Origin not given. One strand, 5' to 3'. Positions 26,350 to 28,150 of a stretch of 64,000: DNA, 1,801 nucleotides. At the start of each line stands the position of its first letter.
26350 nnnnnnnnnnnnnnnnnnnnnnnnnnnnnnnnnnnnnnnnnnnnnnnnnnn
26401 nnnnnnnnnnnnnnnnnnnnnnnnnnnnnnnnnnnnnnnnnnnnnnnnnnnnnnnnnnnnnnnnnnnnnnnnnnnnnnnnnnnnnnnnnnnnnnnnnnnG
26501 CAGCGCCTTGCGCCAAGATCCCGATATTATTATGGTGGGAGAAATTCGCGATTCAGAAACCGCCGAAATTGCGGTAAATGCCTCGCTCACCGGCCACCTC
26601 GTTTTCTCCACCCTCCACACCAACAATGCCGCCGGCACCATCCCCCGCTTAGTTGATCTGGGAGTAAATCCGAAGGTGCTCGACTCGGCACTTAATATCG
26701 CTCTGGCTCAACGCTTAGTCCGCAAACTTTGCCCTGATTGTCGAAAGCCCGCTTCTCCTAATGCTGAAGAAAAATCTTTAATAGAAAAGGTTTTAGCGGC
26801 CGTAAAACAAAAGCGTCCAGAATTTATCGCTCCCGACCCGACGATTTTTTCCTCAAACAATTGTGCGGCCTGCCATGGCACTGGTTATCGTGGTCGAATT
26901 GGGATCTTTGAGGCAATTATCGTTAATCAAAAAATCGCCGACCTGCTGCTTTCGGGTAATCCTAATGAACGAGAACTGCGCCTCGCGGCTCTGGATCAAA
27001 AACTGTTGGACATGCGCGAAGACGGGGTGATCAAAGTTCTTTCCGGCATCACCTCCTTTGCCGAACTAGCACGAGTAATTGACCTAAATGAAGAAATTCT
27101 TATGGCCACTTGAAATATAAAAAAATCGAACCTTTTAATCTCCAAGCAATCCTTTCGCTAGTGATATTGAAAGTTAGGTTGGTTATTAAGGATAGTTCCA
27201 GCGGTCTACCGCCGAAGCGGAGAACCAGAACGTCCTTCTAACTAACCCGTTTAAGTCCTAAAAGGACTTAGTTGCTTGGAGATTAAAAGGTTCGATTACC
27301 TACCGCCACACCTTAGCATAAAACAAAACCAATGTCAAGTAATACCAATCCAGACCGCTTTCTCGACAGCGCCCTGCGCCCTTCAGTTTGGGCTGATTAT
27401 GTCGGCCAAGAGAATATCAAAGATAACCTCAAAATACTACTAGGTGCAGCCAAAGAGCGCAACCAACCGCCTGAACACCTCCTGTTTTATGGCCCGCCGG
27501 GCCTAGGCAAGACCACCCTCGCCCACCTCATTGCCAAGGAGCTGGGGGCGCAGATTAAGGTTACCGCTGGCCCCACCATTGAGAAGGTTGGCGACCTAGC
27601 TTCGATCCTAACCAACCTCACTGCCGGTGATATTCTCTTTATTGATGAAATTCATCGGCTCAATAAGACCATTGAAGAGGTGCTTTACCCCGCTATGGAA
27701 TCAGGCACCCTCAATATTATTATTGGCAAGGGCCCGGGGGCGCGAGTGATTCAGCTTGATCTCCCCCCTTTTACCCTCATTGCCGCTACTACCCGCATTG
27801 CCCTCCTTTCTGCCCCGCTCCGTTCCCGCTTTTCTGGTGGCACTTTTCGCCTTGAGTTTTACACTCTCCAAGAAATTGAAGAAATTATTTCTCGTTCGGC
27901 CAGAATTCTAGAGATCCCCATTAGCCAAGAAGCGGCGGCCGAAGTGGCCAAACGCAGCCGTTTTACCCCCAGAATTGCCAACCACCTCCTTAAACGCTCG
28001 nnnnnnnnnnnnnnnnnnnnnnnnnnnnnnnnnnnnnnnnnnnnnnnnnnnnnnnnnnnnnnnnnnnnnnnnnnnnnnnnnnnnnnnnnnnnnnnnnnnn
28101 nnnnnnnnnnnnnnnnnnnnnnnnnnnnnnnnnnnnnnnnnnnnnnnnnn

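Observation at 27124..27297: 174-bp element with 26-bp perfect terminal inverted repeats between pilB and ruvB (MITE-like or structured RNA)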

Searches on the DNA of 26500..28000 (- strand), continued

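Call 30: search_with_rna_model(model_id=R1, sources=[window, L003, L004, L005, L006, L007, L008, L009, L010, L011, L012, L013, L014, L015, L017, L018, L083, L084, L085, L086, L087, L088, L089, L090, L091, L092, L093, L094, L095, L096, L097, L098, L099, L100, L101, L102, L104, L105, L106, L107, L108, L109, L110, L111, L112, L113, L115, L116, L117, L118, L119, L120, L121, L122, L123, L124, L125, L126, L127, L128, L129, L130, L131, L132, L133, L134, L135, L136, L137, L138, L139, L140, L141, L142, L143, L144, L145, L146, L147, L148, L149, L150, L151, L152, L153, L154, L155, L156, L157, L158, L159, L160, L161, L162, L163, L164, L165, L166, L167, L168], max_evalue=1e-13, make_alignment=true)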
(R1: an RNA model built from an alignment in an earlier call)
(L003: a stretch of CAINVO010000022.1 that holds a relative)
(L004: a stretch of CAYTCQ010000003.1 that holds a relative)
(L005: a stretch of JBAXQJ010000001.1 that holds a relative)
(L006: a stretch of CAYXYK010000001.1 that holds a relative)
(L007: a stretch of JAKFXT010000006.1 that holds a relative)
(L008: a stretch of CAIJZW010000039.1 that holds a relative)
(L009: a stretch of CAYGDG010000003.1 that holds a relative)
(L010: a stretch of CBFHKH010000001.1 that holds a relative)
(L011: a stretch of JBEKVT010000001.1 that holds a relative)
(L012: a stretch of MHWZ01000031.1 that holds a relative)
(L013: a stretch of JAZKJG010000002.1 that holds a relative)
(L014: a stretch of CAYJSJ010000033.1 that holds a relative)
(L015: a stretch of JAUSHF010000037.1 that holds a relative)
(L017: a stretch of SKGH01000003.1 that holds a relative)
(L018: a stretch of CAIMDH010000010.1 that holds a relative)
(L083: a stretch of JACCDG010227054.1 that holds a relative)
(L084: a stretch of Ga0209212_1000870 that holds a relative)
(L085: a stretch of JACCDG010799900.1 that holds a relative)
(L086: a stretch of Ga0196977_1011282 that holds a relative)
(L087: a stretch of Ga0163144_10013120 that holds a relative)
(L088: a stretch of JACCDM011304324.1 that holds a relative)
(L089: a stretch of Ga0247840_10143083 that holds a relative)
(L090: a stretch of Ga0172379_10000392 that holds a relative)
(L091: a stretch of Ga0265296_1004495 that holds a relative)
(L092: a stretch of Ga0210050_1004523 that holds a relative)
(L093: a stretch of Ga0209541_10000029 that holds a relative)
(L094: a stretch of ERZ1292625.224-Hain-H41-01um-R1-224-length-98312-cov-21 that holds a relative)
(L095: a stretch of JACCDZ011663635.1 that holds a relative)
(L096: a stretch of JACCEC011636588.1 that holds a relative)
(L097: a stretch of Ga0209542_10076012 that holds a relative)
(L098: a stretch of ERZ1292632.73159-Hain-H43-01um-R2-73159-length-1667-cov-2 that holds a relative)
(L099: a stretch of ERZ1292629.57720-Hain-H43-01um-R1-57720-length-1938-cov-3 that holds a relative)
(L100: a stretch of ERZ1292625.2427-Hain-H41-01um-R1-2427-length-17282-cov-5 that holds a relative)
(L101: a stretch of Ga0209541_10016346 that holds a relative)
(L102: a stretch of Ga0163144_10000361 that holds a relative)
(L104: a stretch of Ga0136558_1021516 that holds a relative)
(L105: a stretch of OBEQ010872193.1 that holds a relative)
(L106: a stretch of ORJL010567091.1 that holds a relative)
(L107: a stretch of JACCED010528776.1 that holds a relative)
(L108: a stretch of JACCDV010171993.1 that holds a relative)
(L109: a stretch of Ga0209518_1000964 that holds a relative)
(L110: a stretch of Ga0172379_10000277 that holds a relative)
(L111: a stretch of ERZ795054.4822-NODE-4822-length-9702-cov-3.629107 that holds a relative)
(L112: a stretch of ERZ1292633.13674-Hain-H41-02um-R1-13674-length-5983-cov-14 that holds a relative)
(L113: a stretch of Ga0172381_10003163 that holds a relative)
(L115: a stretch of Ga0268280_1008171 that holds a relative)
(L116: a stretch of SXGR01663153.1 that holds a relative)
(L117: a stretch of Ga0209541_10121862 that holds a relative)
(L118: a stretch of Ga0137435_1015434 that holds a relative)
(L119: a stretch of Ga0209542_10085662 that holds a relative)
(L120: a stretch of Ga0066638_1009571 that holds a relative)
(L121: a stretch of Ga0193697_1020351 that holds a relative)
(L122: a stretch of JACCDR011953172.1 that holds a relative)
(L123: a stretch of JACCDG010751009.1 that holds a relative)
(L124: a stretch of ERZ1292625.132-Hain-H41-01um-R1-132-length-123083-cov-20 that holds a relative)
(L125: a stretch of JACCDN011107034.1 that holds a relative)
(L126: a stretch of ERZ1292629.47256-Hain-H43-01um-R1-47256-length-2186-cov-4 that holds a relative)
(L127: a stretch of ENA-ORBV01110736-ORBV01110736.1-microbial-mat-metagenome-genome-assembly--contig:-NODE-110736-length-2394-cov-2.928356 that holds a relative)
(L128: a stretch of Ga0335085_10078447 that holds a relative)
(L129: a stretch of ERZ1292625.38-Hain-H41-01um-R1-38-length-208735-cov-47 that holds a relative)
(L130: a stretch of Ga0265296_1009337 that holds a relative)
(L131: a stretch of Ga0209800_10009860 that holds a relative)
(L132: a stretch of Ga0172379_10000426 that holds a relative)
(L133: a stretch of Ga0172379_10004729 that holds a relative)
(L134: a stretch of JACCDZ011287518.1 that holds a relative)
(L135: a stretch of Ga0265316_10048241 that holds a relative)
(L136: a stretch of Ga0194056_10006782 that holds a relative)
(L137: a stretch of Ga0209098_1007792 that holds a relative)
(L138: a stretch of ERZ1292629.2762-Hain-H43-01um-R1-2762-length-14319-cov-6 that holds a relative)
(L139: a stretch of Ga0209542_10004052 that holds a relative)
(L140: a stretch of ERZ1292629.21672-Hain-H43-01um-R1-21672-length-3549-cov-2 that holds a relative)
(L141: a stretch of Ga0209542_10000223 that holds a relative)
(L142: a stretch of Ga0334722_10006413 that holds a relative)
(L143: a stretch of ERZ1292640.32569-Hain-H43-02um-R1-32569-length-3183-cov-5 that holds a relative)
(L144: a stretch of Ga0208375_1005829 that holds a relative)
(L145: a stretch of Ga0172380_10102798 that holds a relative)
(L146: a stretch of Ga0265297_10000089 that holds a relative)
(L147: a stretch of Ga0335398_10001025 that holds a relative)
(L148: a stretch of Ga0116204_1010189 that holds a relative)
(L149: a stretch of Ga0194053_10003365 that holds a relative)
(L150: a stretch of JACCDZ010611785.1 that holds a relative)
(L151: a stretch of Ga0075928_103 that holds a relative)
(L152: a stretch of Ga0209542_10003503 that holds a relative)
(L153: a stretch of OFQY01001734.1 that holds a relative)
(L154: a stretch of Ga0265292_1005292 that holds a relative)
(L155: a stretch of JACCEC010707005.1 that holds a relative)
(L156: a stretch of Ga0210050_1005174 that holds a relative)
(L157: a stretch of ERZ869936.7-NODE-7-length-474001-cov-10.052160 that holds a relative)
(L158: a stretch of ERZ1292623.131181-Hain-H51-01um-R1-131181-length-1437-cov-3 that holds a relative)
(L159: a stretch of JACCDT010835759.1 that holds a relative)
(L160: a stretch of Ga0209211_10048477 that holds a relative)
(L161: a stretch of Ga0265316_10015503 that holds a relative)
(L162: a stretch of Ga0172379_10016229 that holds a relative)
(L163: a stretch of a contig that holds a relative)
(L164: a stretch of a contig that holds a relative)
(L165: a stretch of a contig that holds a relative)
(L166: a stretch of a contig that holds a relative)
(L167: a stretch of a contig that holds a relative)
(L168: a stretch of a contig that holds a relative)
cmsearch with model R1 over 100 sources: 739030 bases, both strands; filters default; matches with E-value up to 1e-13: 100.
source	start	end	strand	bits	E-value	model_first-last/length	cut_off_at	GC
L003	3746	3919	-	152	2.3e-39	1-175/175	no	0.34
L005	3629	3808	-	141.4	2e-36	1-175/175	no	0.33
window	27120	27301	-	140.2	4.2e-36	1-175/175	no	0.41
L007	3643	3821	-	139.2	8e-36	1-175/175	no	0.35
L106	355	533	-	134.5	1.6e-34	1-175/175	no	0.4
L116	1721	1898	+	134.4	1.8e-34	1-175/175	no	0.35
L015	3703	3885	-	132.9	4.5e-34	1-175/175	no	0.37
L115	664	844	+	131.7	9.7e-34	1-175/175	no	0.38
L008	2632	2799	-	131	1.6e-33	1-175/175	no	0.34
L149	5553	5718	+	130.4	2.3e-33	1-175/175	no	0.37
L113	6455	6621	+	130.3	2.4e-33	1-175/175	no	0.34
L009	3685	3851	-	130.2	2.6e-33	1-175/175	no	0.42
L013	3745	3920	-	129.9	3.1e-33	1-175/175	no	0.36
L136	2868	3047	+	129.6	3.7e-33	1-175/175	no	0.35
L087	5101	5267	-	129.6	3.8e-33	1-175/175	no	0.37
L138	11992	12157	+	129.6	3.8e-33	1-175/175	no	0.39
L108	3280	3455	-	129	5.4e-33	1-175/175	no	0.36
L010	3757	3923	-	127.3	1.7e-32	1-175/175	no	0.36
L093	786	952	-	125.9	4.1e-32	1-175/175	no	0.4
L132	1617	1783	-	125.6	4.8e-32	1-175/175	no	0.37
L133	10387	10554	+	125.4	5.6e-32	1-175/175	no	0.33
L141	48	225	-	125.4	5.7e-32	1-175/175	no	0.39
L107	1397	1564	+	125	7e-32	1-175/175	no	0.38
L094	551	718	-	124.9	7.5e-32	1-175/175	no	0.33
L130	113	278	-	123.4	1.9e-31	1-175/175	no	0.4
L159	895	1059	-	122.9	2.8e-31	1-175/175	no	0.32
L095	3219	3383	+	122.3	4e-31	1-175/175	no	0.36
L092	1889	2059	-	121.9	5.2e-31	1-175/175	no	0.39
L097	1670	1836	-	120.8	1e-30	1-175/175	no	0.36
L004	1350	1529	-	120.8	1.1e-30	1-175/175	no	0.41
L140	2236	2412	-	120.3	1.4e-30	1-175/175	no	0.32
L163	1208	1373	-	119.6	2.2e-30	1-175/175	no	0.33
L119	1285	1451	-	119.5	2.5e-30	1-175/175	no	0.38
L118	749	923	-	119.4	2.5e-30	1-175/175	no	0.4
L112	3596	3761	-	119.4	2.6e-30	1-175/175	no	0.37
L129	6822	7002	+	119.2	2.9e-30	1-175/175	no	0.39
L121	755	926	-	119.2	3e-30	1-175/175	no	0.37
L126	1187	1353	-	119.1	3.1e-30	1-175/175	no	0.4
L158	920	1086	+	119.1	3.1e-30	1-175/175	no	0.38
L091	6044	6210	+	118.6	4.3e-30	1-175/175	no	0.37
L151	3031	3195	-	118.4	4.8e-30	1-175/175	no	0.36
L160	3424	3588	+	118.4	4.8e-30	1-175/175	no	0.36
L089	1143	1309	-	118.4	4.9e-30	1-175/175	no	0.35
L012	3728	3903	-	117.2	1e-29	1-175/175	no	0.47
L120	778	955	-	117.2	1e-29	1-175/175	no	0.36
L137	4403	4568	+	117.1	1.2e-29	1-175/175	no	0.33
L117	1283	1448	+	116.8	1.4e-29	1-175/175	no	0.37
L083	8547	8715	+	116.8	1.4e-29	1-175/175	no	0.34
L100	1211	1376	-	116.6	1.5e-29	1-175/175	no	0.36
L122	77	256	+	116.4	1.8e-29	1-175/175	no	0.47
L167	3367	3541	+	116.3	1.9e-29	1-175/175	no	0.42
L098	242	419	-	115.9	2.4e-29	1-175/175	no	0.43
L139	495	660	+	115.8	2.6e-29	1-175/175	no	0.44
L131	4796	4962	+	115.5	3e-29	1-175/175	no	0.32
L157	5184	5361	+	115.1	4.1e-29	1-175/175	no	0.42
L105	1627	1793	-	114.7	5.3e-29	1-175/175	no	0.37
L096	10247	10408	-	114.4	6.4e-29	1-175/175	no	0.33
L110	2864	3030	-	113.7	1e-28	1-175/175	no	0.34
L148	2853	3018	-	113.3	1.3e-28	1-175/175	no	0.32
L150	584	763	+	113.3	1.3e-28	1-175/175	no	0.42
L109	333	516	-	113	1.6e-28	1-175/175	no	0.42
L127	1431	1599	+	112.9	1.6e-28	1-175/175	no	0.34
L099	1662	1827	+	112.7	1.9e-28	1-175/175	no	0.38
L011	3731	3906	-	112.1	2.7e-28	1-175/175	no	0.53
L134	2762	2940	-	112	2.9e-28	1-175/175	no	0.4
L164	1392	1567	-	112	2.9e-28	1-175/175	no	0.43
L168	5008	5175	-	111.8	3.3e-28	1-175/175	no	0.37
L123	6411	6579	-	111.7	3.5e-28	1-175/175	no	0.38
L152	8850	9016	-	111.6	3.9e-28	1-175/175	no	0.44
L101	489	673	-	111.4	4.3e-28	1-175/175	no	0.43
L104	461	637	-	111.3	4.6e-28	1-175/175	no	0.33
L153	6183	6353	+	110.5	7.7e-28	1-175/175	no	0.36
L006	3577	3756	-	110.4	8.1e-28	1-175/175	no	0.44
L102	1305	1478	-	109.9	1.1e-27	1-175/175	no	0.41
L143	548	714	-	108.9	2.2e-27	1-175/175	no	0.39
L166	2309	2481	+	107.9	4e-27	1-175/175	no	0.39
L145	2012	2186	+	107.3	5.8e-27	1-175/175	no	0.49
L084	10215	10398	+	107.2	6.3e-27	1-175/175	no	0.4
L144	5227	5401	+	106.9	7.5e-27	1-175/175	no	0.46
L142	9298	9469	-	106.7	9e-27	1-175/175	no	0.4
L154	4543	4718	-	106.3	1.1e-26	1-175/175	no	0.5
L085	6790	6953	+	106.1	1.2e-26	1-175/175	no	0.43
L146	1077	1251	-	105.8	1.5e-26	1-175/175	no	0.52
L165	702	877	+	105.6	1.8e-26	1-175/175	no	0.51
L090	205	379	+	105.4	2e-26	1-175/175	no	0.37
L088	1205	1385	+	104.9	2.7e-26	1-175/175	no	0.44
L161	4922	5097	-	104.6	3.4e-26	1-175/175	no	0.49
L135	1979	2154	+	104.1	4.6e-26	1-175/175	no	0.44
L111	8977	9160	+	101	3.4e-25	1-175/175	no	0.34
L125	7589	7762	+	100.8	3.8e-25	1-175/175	no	0.47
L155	1938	2111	-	100.8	3.8e-25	1-175/175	no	0.47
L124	998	1167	+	99.2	1e-24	1-175/175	no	0.41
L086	524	695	-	98.4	1.7e-24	1-175/175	no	0.4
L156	6307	6467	-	94.8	1.8e-23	1-175/175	no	0.4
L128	1759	1935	-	94.7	1.9e-23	1-175/175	no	0.52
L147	6391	6556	-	86.3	4.1e-21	1-175/175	no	0.43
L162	5612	5766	-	71.5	5.4e-17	1-175/175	no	0.45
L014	2823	2986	-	68.5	3.5e-16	1-175/175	no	0.46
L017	3640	3789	-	64.2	5.6e-15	1-175/175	no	0.42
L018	916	1067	-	61.3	3.6e-14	1-175/175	no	0.45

Alignment A5: 100 matches aligned to the model, 222 columns, each read 5' to 3' on its own strand. Consensus structure (alignment columns), stored with it:
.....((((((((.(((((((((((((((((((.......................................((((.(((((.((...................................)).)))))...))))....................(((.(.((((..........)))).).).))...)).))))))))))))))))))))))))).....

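Call 39: search_rna_families(source=window, start=27105, end=27345, threshold=evalue, max_evalue=10, show_alignments=4)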
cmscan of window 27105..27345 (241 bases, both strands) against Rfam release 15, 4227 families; matches with E-value up to 10: 2.
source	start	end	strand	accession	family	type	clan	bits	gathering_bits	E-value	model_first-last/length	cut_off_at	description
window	27248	27281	-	RF01376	CRISPR-DR63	Gene; CRISPR;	CL00015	17.8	37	2.1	1-37/37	no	CRISPR RNA direct repeat element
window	27108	27121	+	RF02218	ZNRD1-AS1_1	Gene; lncRNA;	-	10.7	50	8.9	55-68/68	no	ZNRD1 antisense RNA 1 conserved region 1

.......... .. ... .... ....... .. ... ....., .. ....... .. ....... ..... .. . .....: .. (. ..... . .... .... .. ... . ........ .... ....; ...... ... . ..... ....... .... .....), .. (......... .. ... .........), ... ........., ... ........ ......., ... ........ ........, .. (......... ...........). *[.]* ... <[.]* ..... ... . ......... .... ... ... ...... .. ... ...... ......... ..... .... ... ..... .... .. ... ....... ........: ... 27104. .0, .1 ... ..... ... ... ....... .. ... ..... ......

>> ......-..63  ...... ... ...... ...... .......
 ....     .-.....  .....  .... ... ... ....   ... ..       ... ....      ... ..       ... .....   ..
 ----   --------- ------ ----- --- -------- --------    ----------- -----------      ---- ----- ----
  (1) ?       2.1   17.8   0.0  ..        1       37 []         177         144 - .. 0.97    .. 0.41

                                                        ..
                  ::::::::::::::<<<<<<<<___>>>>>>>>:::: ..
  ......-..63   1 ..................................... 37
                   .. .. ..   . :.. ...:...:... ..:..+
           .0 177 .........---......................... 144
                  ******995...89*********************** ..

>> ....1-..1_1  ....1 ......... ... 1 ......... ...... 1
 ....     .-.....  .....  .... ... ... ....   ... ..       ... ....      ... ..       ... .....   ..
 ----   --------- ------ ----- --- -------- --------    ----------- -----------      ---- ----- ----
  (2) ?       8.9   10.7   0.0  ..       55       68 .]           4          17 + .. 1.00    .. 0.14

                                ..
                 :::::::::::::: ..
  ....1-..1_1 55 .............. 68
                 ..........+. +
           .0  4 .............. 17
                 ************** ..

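Call 52: search_with_rna_model(model_id=R1, sources=[L103, L114, L169, L170, L171, L172, L173, L174, L175, L176, L177, L178, L179, L180, L181, L182, L183, L184, L185, L186, L187, L188, L189, L190, L191, L192, L193, L194, L195, L196, L197, L198, L199, L200, L201, L202, L016, L020, L021, L022, L024, L026, L027, L035, L068, L076], max_evalue=0.001)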
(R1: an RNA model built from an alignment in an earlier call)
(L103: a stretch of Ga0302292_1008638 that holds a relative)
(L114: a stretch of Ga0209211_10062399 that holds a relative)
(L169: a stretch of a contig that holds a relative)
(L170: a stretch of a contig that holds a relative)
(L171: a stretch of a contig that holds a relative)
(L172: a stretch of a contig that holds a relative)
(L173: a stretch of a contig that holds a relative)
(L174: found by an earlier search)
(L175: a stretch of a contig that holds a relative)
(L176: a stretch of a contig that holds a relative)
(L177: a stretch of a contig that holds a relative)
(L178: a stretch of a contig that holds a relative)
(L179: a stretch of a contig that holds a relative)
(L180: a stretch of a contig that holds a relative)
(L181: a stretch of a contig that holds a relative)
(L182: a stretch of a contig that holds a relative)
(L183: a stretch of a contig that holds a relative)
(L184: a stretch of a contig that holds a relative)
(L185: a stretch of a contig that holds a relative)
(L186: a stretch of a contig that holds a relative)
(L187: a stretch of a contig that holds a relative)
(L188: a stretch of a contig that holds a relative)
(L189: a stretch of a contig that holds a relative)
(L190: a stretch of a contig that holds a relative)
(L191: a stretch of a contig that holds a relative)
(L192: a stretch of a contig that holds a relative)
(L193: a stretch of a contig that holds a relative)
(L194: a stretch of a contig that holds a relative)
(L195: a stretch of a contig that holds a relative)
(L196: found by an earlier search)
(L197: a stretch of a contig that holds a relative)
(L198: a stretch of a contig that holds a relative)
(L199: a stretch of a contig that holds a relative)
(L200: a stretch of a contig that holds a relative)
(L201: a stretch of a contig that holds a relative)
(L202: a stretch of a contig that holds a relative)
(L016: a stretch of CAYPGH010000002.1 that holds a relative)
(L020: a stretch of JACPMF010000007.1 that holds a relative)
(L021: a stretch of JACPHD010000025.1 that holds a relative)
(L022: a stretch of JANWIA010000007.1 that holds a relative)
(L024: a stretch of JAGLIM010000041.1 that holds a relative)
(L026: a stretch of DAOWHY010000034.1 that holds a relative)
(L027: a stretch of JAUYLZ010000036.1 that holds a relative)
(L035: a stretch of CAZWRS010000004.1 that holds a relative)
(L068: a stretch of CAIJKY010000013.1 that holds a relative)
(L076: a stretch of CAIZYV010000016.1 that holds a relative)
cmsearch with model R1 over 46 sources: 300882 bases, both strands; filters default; matches with E-value up to 0.001: 72.
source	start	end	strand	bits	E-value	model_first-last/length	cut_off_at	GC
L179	949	1129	+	138.8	4.4e-36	1-175/175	no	0.34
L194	5670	5835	+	133.6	1.2e-34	1-175/175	no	0.34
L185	3471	3637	-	126.7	9.9e-33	1-175/175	no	0.38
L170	2737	2903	-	126.5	1.1e-32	1-175/175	no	0.37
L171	690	858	-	126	1.5e-32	1-175/175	no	0.37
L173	479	645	+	124.7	3.5e-32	1-175/175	no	0.35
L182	2038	2205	-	124.2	4.9e-32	1-175/175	no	0.37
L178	2788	2955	+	123.4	7.9e-32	1-175/175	no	0.35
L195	1881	2046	-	122.8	1.2e-31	1-175/175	no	0.36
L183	2474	2651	+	122.2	1.7e-31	1-175/175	no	0.29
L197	945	1110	-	122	2e-31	1-175/175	no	0.39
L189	3220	3395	-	121.9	2.2e-31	1-175/175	no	0.35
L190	1352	1533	+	120.3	6.1e-31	1-175/175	no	0.43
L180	1314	1494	-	119.6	9.5e-31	1-175/175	no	0.41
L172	6102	6270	-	118.9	1.5e-30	1-175/175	no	0.36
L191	2097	2263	-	118.1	2.4e-30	1-175/175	no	0.38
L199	3796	3961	+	115.2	1.5e-29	1-175/175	no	0.37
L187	559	732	-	114.8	2e-29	1-175/175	no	0.41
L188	8569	8757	-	112.8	7.3e-29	1-175/175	no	0.37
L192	1239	1406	-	112.3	9.9e-29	1-175/175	no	0.39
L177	3382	3546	-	112.2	1e-28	1-175/175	no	0.33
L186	9251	9426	-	111.1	2.1e-28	1-175/175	no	0.45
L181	435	609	-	106.7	3.5e-27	1-175/175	no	0.42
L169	1097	1280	-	104.2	1.8e-26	1-175/175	no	0.42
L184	5536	5711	-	103.4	3e-26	1-175/175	no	0.46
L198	142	316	-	102.9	4.2e-26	1-175/175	no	0.41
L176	6319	6482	+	102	7.4e-26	1-175/175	no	0.41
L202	163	338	+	99.6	3.3e-25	1-175/175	no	0.51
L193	7611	7771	+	95.3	5.1e-24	1-175/175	no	0.34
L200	2182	2347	+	88.8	3.2e-22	1-175/175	no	0.43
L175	3532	3704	+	87.4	7.9e-22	1-175/175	no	0.36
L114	3057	3229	+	82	2.5e-20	1-163/175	3'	0.43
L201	1796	1927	-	70.7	3.5e-17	39-175/175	5'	0.39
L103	1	132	+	66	7.4e-16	35-175/175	5'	0.34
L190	1352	1533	-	52.8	3.2e-12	1-175/175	no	0.43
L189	3220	3395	+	48.2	6.4e-11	1-175/175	no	0.35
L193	7611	7771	-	48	7.2e-11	1-175/175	no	0.34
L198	142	316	+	45.3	4e-10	1-175/175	no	0.41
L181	435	609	+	44.9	5.3e-10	1-175/175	no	0.42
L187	559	732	+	44.5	6.9e-10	1-175/175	no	0.41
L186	9251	9426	+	43.7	1.1e-09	1-175/175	no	0.45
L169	1097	1280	+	43.3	1.5e-09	1-175/175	no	0.42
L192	1239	1406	+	42.7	2.1e-09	1-175/175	no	0.39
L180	1314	1494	+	42.7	2.1e-09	1-175/175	no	0.41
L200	2182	2347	-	41.9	3.5e-09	1-175/175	no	0.43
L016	3704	3842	-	41.9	3.6e-09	1-175/175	no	0.5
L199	3796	3961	-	40.9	6.6e-09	1-175/175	no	0.37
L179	949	1129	-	40.6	8e-09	1-175/175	no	0.34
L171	690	858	+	39.3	1.9e-08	1-175/175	no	0.37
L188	8569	8757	+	38.9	2.4e-08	1-175/175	no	0.37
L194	5670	5835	-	38.2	3.9e-08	1-175/175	no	0.34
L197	945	1110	+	37.9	4.6e-08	1-175/175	no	0.39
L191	2097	2263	+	37.2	7.1e-08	1-175/175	no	0.38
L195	1881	2046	+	37.2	7.2e-08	1-175/175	no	0.36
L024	3505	3672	-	35.8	1.8e-07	1-175/175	no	0.39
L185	3471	3637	+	35.6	2e-07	1-175/175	no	0.38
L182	2039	2205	+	34.7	3.6e-07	1-175/175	no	0.37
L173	479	645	-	34.2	4.9e-07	1-175/175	no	0.35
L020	3709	3888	-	33.6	7.2e-07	1-175/175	no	0.57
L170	2737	2903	+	33.3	8.6e-07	1-175/175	no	0.37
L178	2788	2955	-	33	1.1e-06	1-175/175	no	0.35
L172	6102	6270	+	33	1.1e-06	1-175/175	no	0.36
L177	3382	3546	+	32.8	1.2e-06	1-175/175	no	0.33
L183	2474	2651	-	32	2e-06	1-175/175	no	0.29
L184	5536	5711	+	30.5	5.1e-06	1-175/175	no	0.46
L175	3532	3704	-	28.7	1.7e-05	1-175/175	no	0.36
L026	3648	3815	-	28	2.7e-05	1-175/175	no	0.42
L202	163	338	-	27.2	4.2e-05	1-175/175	no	0.51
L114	3057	3229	-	26.8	5.5e-05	13-175/175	5'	0.43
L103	2929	2978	+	24.4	0.00026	1-175/175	no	0.26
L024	2383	2453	-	23.4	0.00048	1-175/175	no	0.32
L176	6322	6482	-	22.4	0.00095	1-175/175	no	0.41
